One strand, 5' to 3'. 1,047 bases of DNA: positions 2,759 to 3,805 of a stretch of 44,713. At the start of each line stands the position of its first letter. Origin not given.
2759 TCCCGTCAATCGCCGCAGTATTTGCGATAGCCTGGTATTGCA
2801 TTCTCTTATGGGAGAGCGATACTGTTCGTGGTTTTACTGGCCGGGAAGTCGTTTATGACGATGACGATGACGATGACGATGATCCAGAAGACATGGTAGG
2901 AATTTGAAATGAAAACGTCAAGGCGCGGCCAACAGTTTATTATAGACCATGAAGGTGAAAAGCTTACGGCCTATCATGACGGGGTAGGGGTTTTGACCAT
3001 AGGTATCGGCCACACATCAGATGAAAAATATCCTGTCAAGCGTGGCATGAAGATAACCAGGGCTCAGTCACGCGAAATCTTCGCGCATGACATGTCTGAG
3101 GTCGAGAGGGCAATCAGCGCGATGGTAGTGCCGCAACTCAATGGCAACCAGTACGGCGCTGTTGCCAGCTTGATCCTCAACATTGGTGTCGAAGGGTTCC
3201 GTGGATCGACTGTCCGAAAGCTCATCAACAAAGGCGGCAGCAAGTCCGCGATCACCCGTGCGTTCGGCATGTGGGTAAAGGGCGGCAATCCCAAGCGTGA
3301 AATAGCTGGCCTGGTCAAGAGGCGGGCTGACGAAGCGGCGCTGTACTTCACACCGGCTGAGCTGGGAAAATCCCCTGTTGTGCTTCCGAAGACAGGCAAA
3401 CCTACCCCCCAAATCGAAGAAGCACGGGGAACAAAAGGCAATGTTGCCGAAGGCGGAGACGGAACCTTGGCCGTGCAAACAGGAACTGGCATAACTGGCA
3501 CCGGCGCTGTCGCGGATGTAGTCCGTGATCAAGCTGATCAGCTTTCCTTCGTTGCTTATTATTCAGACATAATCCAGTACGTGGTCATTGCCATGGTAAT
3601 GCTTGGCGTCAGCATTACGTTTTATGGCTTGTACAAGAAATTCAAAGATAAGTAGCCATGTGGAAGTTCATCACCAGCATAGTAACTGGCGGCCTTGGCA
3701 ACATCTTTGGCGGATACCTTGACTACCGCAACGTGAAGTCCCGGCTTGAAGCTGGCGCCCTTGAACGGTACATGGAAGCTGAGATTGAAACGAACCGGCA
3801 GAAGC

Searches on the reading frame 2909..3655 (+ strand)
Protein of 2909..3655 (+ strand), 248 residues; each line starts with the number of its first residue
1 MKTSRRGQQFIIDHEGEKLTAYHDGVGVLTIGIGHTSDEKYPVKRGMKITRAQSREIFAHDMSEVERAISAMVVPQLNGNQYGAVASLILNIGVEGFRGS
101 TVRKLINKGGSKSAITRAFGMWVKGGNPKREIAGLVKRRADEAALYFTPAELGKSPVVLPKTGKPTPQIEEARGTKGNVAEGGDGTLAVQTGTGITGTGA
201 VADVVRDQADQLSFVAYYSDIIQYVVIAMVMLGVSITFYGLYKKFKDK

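Call 38: search_protein_families(library=pfam, proteins=[window:2909-3655:+], max_evalue=0.01)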
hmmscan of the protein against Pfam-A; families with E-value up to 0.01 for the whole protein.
window:2909-3655:+ (248 aa): 1 family
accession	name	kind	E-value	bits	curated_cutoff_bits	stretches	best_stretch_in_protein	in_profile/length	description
PF00959.24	Phage_lysozyme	-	8.1e-32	110.6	22.3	1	14-142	3-125/125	Phage lysozyme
